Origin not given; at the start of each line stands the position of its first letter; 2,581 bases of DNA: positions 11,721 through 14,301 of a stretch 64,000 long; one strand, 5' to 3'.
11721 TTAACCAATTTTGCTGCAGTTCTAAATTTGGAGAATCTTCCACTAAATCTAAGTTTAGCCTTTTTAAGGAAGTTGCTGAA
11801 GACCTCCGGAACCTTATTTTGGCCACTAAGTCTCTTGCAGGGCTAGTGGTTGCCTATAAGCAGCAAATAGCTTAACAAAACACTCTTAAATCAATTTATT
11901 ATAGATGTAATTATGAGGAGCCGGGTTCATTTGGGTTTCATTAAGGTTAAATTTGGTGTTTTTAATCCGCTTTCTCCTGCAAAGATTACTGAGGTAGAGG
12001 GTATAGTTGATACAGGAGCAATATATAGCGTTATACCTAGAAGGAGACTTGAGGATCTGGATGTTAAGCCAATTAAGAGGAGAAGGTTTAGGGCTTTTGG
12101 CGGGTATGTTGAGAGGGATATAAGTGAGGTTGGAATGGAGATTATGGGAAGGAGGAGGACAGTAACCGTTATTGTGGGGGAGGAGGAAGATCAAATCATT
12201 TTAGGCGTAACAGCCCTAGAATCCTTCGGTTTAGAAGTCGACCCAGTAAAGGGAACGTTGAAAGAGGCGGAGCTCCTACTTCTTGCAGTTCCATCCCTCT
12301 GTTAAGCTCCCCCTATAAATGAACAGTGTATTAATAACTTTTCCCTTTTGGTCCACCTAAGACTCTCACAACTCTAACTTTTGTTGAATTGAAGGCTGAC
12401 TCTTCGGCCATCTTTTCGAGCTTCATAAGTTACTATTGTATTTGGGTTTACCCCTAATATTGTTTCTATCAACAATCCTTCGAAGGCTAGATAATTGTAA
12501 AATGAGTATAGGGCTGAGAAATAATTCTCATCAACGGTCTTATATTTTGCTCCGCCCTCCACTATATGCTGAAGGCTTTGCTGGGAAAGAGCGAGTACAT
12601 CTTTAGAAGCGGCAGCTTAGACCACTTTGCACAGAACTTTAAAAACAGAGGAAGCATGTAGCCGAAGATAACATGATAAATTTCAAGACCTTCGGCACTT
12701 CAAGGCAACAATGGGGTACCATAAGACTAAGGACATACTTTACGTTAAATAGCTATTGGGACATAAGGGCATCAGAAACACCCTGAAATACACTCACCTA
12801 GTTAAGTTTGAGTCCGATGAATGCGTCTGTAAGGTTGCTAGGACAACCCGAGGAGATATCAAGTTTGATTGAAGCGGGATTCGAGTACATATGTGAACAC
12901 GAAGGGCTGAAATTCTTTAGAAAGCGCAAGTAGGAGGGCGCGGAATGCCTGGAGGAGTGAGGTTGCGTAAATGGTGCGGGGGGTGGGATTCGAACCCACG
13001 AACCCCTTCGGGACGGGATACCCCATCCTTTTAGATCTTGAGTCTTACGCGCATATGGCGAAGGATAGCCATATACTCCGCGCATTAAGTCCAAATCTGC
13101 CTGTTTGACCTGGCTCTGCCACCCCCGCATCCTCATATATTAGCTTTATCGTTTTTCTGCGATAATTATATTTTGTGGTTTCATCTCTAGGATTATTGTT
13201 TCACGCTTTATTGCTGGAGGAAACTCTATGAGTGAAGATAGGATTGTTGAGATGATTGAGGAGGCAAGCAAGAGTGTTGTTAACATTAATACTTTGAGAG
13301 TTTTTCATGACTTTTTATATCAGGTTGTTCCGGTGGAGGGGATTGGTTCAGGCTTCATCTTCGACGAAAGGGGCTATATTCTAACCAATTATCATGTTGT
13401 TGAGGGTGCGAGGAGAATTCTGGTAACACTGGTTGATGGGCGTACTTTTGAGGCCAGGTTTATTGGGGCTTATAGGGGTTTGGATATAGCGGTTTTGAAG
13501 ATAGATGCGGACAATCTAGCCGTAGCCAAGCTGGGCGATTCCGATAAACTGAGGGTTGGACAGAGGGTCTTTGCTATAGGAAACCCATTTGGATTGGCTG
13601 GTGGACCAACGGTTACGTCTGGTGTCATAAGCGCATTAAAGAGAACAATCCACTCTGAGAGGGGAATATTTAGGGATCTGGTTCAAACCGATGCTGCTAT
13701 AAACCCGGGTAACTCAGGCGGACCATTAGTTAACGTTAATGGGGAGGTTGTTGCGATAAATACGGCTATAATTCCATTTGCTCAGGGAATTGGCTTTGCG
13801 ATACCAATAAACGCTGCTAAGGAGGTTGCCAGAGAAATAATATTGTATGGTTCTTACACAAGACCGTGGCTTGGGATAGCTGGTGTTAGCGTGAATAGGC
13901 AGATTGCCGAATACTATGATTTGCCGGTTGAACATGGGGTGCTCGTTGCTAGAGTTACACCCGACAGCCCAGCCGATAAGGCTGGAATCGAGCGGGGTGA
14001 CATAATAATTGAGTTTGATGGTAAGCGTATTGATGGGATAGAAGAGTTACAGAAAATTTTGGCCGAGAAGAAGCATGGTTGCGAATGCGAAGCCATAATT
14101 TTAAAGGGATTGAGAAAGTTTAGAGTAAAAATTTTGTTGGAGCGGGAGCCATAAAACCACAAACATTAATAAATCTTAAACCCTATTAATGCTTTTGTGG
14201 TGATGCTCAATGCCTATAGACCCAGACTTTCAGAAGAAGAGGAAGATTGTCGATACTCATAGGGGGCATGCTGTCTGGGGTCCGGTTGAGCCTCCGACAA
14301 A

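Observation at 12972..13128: tRNA-Leu(CAA) interrupted by three BHB introns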

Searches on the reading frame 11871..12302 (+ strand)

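Call 65: search_protein_families(library=pfam, proteins=[window:11871-12302:+], max_evalue=0.01)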
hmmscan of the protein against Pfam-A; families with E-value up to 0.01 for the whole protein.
seq(144 aa): 2 families
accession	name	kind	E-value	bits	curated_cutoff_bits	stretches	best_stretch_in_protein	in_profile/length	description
PF13650.11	Asp_protease_2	-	6.8e-05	23.9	24.3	1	41-113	9-88/90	Aspartyl protease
PF13975.11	gag-asp_proteas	-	0.0003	21.7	28.2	1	41-117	9-91/92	gag-polyprotein putative aspartyl protease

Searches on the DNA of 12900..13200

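Call 13: search_rna_families(source=window, start=12900, end=13200, threshold=evalue, max_evalue=1, show_alignments=2)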
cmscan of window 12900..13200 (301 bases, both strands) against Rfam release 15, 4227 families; matches with E-value up to 1: 2.
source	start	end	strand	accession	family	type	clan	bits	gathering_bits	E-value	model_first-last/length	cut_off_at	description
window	12975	13128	-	RF00005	tRNA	Gene; tRNA;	CL00001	32.5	29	3e-05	1-71/71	no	tRNA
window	12983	12999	+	RF04351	Plastid-psbl-rps4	Cis-reg;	-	16.6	68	0.61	9-25/53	no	Plastid-psbl-rps4 3UTR RNA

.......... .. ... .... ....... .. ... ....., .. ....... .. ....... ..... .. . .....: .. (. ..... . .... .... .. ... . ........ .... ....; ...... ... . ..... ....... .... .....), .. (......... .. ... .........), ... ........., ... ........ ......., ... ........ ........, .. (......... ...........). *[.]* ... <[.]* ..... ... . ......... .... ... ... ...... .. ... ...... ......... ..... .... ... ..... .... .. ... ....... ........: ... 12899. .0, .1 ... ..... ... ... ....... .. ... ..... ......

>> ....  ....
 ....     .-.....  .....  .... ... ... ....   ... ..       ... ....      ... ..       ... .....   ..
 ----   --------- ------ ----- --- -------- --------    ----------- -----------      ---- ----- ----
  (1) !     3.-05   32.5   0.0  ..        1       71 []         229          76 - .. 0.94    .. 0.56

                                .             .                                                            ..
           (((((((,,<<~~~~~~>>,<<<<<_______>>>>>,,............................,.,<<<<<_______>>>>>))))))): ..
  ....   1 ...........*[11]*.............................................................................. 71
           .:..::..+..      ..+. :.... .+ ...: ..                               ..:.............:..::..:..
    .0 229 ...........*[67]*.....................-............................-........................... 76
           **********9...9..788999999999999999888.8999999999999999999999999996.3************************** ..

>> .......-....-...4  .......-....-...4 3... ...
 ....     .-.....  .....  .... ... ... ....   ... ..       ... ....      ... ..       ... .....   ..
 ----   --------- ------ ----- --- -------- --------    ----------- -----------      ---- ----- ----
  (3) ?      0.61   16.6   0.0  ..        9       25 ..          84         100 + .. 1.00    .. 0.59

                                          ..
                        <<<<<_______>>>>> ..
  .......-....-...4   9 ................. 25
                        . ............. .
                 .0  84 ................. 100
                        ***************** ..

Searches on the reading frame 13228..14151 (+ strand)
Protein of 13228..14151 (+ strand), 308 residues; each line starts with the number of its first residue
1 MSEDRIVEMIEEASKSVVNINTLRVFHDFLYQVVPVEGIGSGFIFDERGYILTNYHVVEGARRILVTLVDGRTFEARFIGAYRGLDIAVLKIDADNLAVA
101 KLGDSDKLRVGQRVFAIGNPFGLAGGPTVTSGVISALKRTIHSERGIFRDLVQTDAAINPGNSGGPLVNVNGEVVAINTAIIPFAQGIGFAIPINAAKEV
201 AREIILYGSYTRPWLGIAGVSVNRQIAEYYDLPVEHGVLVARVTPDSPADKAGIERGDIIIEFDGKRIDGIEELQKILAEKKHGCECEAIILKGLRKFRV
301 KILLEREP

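Call 65: search_protein_families(library=pfam, proteins=[window:13228-14151:+], max_evalue=0.01)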
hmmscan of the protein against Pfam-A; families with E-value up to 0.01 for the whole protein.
window:13228-14151:+ (308 aa): 5 families
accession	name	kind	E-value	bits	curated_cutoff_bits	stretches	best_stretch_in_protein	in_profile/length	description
PF13365.12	Trypsin_2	-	4.4e-36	125.2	27.6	1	40-177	1-144/144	Trypsin-like peptidase domain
PF00089.32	Trypsin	-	5.2e-17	62.8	20.6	1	41-198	28-217/220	Trypsin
PF17820.7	PDZ_6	-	2.8e-12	46.6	27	1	240-281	2-43/54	PDZ domain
PF00595.29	PDZ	-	1.1e-10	42.1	23.2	1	211-282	8-71/81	PDZ domain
PF13180.12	PDZ_2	-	1.4e-10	41.7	27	1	224-286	12-62/80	PDZ domain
